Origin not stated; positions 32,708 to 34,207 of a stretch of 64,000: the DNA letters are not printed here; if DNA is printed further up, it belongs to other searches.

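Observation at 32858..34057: Enolase-superfamily enzyme carrying a Tat-like/lipoprotein export signal inside a PUL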

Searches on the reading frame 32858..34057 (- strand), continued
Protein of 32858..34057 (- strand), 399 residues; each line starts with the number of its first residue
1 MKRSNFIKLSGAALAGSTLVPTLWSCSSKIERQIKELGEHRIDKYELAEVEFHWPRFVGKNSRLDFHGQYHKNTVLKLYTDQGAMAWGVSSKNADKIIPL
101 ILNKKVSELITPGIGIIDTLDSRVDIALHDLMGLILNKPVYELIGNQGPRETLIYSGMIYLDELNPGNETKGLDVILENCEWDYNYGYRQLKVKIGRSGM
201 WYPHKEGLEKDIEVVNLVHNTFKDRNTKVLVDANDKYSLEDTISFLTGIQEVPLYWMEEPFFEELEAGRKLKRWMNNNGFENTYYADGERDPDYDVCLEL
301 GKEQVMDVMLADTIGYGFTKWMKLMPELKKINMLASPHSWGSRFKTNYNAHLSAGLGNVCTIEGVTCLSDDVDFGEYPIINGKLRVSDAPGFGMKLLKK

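Call 26: find_encoding_contigs(protein=P0103, flank=10000, max_places=1)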
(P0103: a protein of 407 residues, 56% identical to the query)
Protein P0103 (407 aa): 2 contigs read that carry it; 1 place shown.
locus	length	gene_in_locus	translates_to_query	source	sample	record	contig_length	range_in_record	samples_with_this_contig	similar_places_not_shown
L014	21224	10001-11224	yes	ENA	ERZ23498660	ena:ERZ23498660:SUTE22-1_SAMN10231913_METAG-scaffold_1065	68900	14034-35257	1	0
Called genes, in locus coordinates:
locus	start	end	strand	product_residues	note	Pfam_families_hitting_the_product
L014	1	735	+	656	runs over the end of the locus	PF01229:Glyco_hydro_39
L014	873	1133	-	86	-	-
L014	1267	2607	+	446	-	PF10518:TAT_signal (weak), PF01408:GFO_IDH_MocA, PF19051:GFO_IDH_MocA_C2 (weak), PF02894:GFO_IDH_MocA_C (weak), PF22725:GFO_IDH_MocA_C3 (weak)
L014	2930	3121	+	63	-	-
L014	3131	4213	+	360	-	PF00248:Aldo_ket_red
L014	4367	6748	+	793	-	PF07944:Beta-AFase-like_GH127_cat, PF20736:Glyco_hydro127M, PF20737:Glyco_hydro127C, PF20620:DUF6805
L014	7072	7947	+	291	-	PF01557:FAA_hydrolase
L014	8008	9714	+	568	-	PF02554:CstA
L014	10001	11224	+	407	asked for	PF13378:MR_MLE_C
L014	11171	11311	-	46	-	-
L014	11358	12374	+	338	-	PF04616:Glyco_hydro_43, PF16396:DUF5005 (faint)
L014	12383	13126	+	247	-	PF07963:N_methyl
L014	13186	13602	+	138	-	-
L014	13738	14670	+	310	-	PF01261:AP_endonuc_2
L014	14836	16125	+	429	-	PF01566:Nramp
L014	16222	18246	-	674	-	PF14871:GHL6, PF08532:Glyco_hydro_42M (weak)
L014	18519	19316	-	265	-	PF07963:N_methyl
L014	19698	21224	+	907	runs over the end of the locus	PF00754:F5_F8_type_C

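Call 27: find_encoding_contigs(protein=P0013, flank=10000, max_places=1)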
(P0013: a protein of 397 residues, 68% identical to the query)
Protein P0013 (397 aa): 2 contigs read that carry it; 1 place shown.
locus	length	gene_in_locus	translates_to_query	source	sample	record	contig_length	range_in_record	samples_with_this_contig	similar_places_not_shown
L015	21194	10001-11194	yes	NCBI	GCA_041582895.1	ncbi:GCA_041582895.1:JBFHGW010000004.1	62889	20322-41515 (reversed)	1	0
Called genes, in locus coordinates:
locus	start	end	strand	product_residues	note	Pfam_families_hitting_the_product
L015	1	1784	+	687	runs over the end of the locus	PF22848:ASD1_dom, PF06964:Alpha-L-AF_C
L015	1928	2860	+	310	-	PF04616:Glyco_hydro_43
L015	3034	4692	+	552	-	PF00135:COesterase, PF20434:BD-FAE, PF07859:Abhydrolase_3 (weak)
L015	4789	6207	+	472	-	PF00884:Sulfatase, PF16347:SGSH_C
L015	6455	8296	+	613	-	PF22666:Glyco_hydro_2_N2, PF02837:Glyco_hydro_2_N, PF00703:Glyco_hydro_2, PF02836:Glyco_hydro_2_C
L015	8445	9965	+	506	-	PF00884:Sulfatase, PF01663:Phosphodiest, PF16347:SGSH_C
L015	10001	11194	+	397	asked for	PF13378:MR_MLE_C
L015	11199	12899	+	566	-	PF01229:Glyco_hydro_39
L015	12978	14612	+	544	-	PF00884:Sulfatase, PF01663:Phosphodiest (faint), PF16347:SGSH_C (weak)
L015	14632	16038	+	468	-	PF00884:Sulfatase, PF01663:Phosphodiest (weak), PF16347:SGSH_C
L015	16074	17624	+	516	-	PF00884:Sulfatase, PF01663:Phosphodiest (faint), PF04185:Phosphoesterase (faint)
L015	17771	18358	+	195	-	PF07638:Sigma70_ECF, PF04542:Sigma70_r2, PF08281:Sigma70_r4_2, PF04545:Sigma70_r4, PF00196:GerE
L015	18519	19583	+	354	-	PF04773:FecR, PF16344:FecR_C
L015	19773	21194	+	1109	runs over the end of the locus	PF07660:STN (weak), PF13620:CarboxypepD_reg, PF13715:CarbopepD_reg_2, PF07715:Plug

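Call 42: search_protein_families(library=pfam, proteins=[L001:3335-4738:+, L001:4772-6796:+, L001:6797-7990:+, L001:8003-9877:+, L001:10001-11200:+, L001:11248-12948:+, L001:12978-13685:+, L001:13816-15915:+, L001:15973-18165:+, L001:18193-19347:+], max_evalue=0.00001)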
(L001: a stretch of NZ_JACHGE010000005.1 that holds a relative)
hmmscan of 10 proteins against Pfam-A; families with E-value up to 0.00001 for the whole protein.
L001:3335-4738:+ (467 aa): 3 families
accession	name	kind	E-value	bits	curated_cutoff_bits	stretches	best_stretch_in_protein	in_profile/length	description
PF00884.28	Sulfatase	-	2.2e-52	178.7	25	1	31-368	1-300/301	Sulfatase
PF16347.10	SGSH_C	-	3.5e-14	53.7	29.3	1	319-456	1-150/154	N-sulphoglucosamine sulphohydrolase, C-terminal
PF01663.27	Phosphodiest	-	5.5e-07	29.9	23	0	34-100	2-66/342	Type I phosphodiesterase / nucleotide pyrophosphatase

L001:4772-6796:+ (674 aa): 5 families
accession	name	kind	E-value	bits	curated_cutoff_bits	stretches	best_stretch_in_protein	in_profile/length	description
PF04616.20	Glyco_hydro_43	-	3.7e-23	82.7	32.2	1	46-272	7-260/288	Glycosyl hydrolases family 43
PF03422.21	CBM_6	-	1.5e-19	70.9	28.9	1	467-585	1-123/125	Carbohydrate binding module (family 6)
PF18099.7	CBM_35_2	-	4.8e-15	56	23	1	475-584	2-111/112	Carbohydrate binding module (family 35)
PF00754.31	F5_F8_type_C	-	2.3e-14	54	28.2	1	329-435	2-114/127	F5/8 type C domain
PF22633.2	F5_F8_type_C_2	-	5.7e-09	36.9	27.8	1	342-431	1-91/91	NedA-like, galactose-binding domain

L001:6797-7990:+ (397 aa): 1 family
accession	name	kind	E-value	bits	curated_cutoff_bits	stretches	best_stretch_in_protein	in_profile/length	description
PF01263.26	Aldose_epim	-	5.8e-88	295.6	27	1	63-392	2-298/299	Aldose 1-epimerase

L001:8003-9877:+ (624 aa): 4 families
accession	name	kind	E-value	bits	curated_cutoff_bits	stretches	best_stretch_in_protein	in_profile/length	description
PF02837.24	Glyco_hydro_2_N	-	1.4e-15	58.1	28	1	62-207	23-166/169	Glycosyl hydrolases family 2, sugar binding domain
PF00703.27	Glyco_hydro_2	-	4.5e-12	47.1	23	1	225-305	18-109/109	Glycosyl hydrolases family 2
PF22666.2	Glyco_hydro_2_N2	-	5e-10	40.1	27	1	101-168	47-116/167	Glycosyl hydrolase 2 galactose-binding domain-like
PF02836.23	Glyco_hydro_2_C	-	5.1e-10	39.4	21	1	349-502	37-173/302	Glycosyl hydrolases family 2, TIM barrel domain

L001:10001-11200:+ (399 aa): 1 family
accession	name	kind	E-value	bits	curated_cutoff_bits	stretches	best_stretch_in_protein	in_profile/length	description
PF13378.12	MR_MLE_C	-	8.4e-29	101.3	29.4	1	185-396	11-215/219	Enolase C-terminal domain-like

L001:11248-12948:+ (566 aa): 1 family
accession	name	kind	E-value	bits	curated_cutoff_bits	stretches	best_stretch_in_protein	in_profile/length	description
PF01229.23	Glyco_hydro_39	-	1.1e-57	196.3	26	1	33-530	3-455/472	Glycosyl hydrolases family 39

L001:12978-13685:+ (235 aa): 1 family
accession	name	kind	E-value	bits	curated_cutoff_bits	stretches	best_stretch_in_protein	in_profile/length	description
PF06439.18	3keto-disac_hyd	-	4.5e-25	89.2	26.8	1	34-228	11-186/187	3-keto-disaccharide hydrolase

L001:13816-15915:+ (699 aa): 6 families
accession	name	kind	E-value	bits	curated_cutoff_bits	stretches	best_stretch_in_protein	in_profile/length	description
PF00884.28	Sulfatase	-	8.9e-45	153.7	25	1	38-384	1-300/301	Sulfatase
PF16347.10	SGSH_C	-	1.1e-13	52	29.3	1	333-470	1-148/154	N-sulphoglucosamine sulphohydrolase, C-terminal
PF18962.6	Por_Secre_tail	-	5.7e-10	39.8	27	1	630-697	2-74/75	Secretion system C-terminal sorting domain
PF01663.27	Phosphodiest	-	3.7e-09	37.1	23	1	52-335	11-228/342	Type I phosphodiesterase / nucleotide pyrophosphatase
PF02995.22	DUF229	-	1.1e-06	28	25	1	271-332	284-345/496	Protein of unknown function (DUF229)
PF14200.12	RicinB_lectin_2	-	1.9e-06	28.9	25.6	0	558-628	1-74/89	Ricin-type beta-trefoil lectin domain-like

L001:15973-18165:+ (730 aa): 1 family
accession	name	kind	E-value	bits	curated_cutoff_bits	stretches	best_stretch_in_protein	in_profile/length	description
PF18962.6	Por_Secre_tail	-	7.5e-13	49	27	1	652-720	1-67/75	Secretion system C-terminal sorting domain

L001:18193-19347:+ (384 aa): 1 family
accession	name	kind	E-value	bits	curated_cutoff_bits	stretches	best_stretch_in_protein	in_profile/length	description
PF00474.23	SSF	-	6.2e-52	177.3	22.8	1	41-384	1-324/406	Sodium:solute symporter family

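Call 43: search_protein_representatives(protein=window:32858-34057:-)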
Query: 399 residues. Proteins with E-value up to 0.001 (for the whole library): 643; up to 1e-10: 247; up to 1e-30: 73. The best 150 are listed.
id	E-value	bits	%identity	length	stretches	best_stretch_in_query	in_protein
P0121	1.9e-110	386.0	50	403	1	33-398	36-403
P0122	2.3e-107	375.8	61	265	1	132-398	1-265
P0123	2.3e-102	359.3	47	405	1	30-399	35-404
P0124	3.2e-101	355.5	44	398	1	1-399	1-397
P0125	2.2e-100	352.8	47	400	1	36-396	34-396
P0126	3.5e-98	345.5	44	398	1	1-396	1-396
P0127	5.2e-95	335.1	45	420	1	35-396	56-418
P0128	6.1e-92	325.0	42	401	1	1-397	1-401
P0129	2.7e-91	322.9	42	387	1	28-396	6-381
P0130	1.0e-85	304.5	43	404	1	1-397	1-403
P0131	2.9e-78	279.9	40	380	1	30-396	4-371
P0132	7.5e-78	278.6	39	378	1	38-396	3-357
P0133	2.0e-77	277.2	40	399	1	34-399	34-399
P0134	9.6e-76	271.6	40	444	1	33-395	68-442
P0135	3.8e-73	263.1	48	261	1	3-258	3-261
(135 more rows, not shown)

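Call 47: predict_structure(alignment_id=A1)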
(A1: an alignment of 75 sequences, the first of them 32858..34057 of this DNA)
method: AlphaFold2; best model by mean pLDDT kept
length: 399 residues; sequences in the alignment: 75
mean_pLDDT: 92.7   pTM: 0.89
mean pLDDT of the five models: 92.7, 92.1, 91.4, 91.2, 89.3
residues with pLDDT >= 90: 331; 70-90: 42; 50-70: 16; < 50: 10
segments of 3 or more residues with pLDDT < 50: 16-24
pLDDT, mean of each block of 10 residues (from residue 1): 63 50 62 98 98 89 83 98 98 96 98 97 98 99 98 92 87 93 96 91 94 98 96 95 98 97 97 98 95 95 98 95 97 94 95 98 95 97 98 95
secondary structure, 60 per line:
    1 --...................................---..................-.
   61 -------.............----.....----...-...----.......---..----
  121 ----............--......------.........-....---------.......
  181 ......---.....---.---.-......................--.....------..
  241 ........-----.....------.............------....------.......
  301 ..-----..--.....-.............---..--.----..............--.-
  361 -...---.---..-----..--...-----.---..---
elements in order: H3-37 E41-58 E68-80 E85-89 H106-109 H125-136 H140-144 E151-159 H174-186 E190-194 H204-225 E228-232 H239-248 E254-258 H265-277 E284-287 H294-302 H313-316 H318-330 H343-356 E362-364 E383-385

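Call 50: fold_search(model_id=the predicted structure, library=pdb)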
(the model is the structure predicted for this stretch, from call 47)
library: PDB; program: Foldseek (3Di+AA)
matches with E <= 10: 1899; with E <= 0.001: 577
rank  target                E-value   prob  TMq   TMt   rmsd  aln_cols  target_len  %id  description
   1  3v5c_C                3.2e-34  1.00  0.84  0.87   2.4       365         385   26  Crystal structure of the mutant E234A of Galacturonate Dehydratase from GEOBACILLUS SP. complexed with Mg (released 2012-12-19)
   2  3p3b_A                4.3e-34  1.00  0.83  0.88   2.4       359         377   27  CRYSTAL STRUCTURE OF Galacturonate DEHYDRATASE FROM GEOBACILLUS SP. COMPLEXED WITH D-TARTRATE (released 2011-06-29)
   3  3n4f_D                4.6e-34  1.00  0.84  0.88   2.4       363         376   27  CRYSTAL STRUCTURE OF Mandelate racemase/muconate lactonizing protein from Geobacillus sp. Y412MC10 (released 2010-06-09)
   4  3vcc_B                7.7e-34  1.00  0.84  0.87   2.5       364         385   27  CRYSTAL STRUCTURE OF D-Galacturonate Dehydratase from GEOBACILLUS SP. complexed with Mg (released 2013-01-09)
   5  3qpe_A                1.2e-33  1.00  0.83  0.86   2.6       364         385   27  Crystal structure of Galacturonate Dehydratase from GEOBACILLUS SP. complexed with D-Galacturonate and 5-keto-4-deoxy- (released 2012-02-15)
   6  3v5c_A                1.2e-33  1.00  0.83  0.86   2.7       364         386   26  Crystal structure of the mutant E234A of Galacturonate Dehydratase from GEOBACILLUS SP. complexed with Mg (released 2012-12-19)
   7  3v5c_B                1.3e-33  1.00  0.83  0.88   2.4       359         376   27  Crystal structure of the mutant E234A of Galacturonate Dehydratase from GEOBACILLUS SP. complexed with Mg (released 2012-12-19)
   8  3n4f_B                1.3e-33  1.00  0.84  0.86   2.5       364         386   27  CRYSTAL STRUCTURE OF Mandelate racemase/muconate lactonizing protein from Geobacillus sp. Y412MC10 (released 2010-06-09)
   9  3qpe_B                1.4e-33  1.00  0.83  0.89   2.3       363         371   27  Crystal structure of Galacturonate Dehydratase from GEOBACILLUS SP. complexed with D-Galacturonate and 5-keto-4-deoxy- (released 2012-02-15)
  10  3vcc_A                1.6e-33  1.00  0.83  0.86   2.7       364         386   27  CRYSTAL STRUCTURE OF D-Galacturonate Dehydratase from GEOBACILLUS SP. complexed with Mg (released 2013-01-09)
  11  3qpe_C                2.9e-33  1.00  0.83  0.88   2.4       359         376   27  Crystal structure of Galacturonate Dehydratase from GEOBACILLUS SP. complexed with D-Galacturonate and 5-keto-4-deoxy- (released 2012-02-15)
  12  3n4f_A                2.9e-33  1.00  0.84  0.86   2.5       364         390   27  CRYSTAL STRUCTURE OF Mandelate racemase/muconate lactonizing protein from Geobacillus sp. Y412MC10 (released 2010-06-09)
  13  3ops_A                5.8e-33  1.00  0.84  0.86   2.5       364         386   27  Crystal structure of mandelate racemase/muconate lactonizing protein FROM GEOBACILLUS SP. Y412MC10 complexed with magn (released 2010-09-15)
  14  3p3b_B                1.1e-32  1.00  0.83  0.90   2.4       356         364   27  CRYSTAL STRUCTURE OF Galacturonate DEHYDRATASE FROM GEOBACILLUS SP. COMPLEXED WITH D-TARTRATE (released 2011-06-29)
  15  5olc_A                3.8e-23  1.00  0.68  0.77   4.5       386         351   20  Crystal structure of the 3,6-anhydro-D-galactonate cycloisomerase from Zobellia galactanivorans (released 2017-12-06)
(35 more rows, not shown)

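Call 51: search_dna_similar(query=window:32858-34057:-, collection=plasmids, mode=protein, max_evalue=1e-10, max_rows=30)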
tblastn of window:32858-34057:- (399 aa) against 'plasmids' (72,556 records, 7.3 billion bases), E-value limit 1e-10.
Records with a match: 11; places in all: 11; records where one place covers at least 80% of the query: 3.
Best place of each record, by identity: <60% 11.
By first word of the organism name: Azospirillum 2; Spirosoma 1; Flammeovirga 1; Haladaptatus 1; Natronococcus 1; Pseudoalteromonas 1; Natrinema 1; Halomicrobium 1; Halomontanus 1; Caballeronia 1.
By predicted mobility (MOB-suite, as given by PLSDB): non-mobilizable 10; mobilizable 1.
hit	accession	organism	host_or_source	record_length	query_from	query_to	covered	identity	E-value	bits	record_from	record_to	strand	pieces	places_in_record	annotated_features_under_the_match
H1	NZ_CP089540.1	Spirosoma oryzicola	Single cell,Surface layer of rice grains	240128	1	398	100%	47.9%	1e-116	380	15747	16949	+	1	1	enolase C-terminal domain-like protein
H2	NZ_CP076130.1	Flammeovirga kamogawensis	single bacterial isolate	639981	71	396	82%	24.5%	4e-11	72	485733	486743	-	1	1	mandelate racemase/muconate lactonizing enzyme family protein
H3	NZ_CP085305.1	Haladaptatus pallidirubidus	cell culture,saline soil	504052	42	396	89%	21.6%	1e-11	74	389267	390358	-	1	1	mandelate racemase/muconate lactonizing enzyme family protein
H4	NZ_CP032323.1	Azospirillum argentinense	soil sample,Agricultural field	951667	122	396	69%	27.0%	7e-12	75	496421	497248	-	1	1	mandelate racemase/muconate lactonizing enzyme family protein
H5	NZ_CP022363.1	Azospirillum sp. TSH58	single cell,paddy soils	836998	122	396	69%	27.0%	7e-12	75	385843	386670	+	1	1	mandelate racemase/muconate lactonizing enzyme family protein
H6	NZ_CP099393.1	Natronococcus sp. CG52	cell culture,salt lake sediment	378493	115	394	70%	26.5%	7e-11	72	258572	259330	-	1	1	mandelate racemase/muconate lactonizing enzyme family protein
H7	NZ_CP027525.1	Pseudoalteromonas carrageenovora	red alga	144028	122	359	60%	28.6%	7e-11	72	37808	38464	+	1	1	mandelate racemase/muconate lactonizing enzyme family protein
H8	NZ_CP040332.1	Natrinema versiforme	-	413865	115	396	71%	23.8%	2e-12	77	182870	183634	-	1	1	mandelate racemase/muconate lactonizing enzyme family protein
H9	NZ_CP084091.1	Halomicrobium urmianum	cell culture,salt lake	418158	116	396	70%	23.6%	5e-11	72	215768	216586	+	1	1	mandelate racemase/muconate lactonizing enzyme family protein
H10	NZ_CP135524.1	Halomontanus rarus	Salt lake,Salt lake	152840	116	396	70%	23.3%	4e-11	72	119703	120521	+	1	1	mandelate racemase/muconate lactonizing enzyme family protein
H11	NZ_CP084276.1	Caballeronia grimmiae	Leptoglossus zonatus,Cell culture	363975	115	355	60%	26.0%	5e-12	75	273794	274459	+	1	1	mandelate racemase/muconate lactonizing enzyme family protein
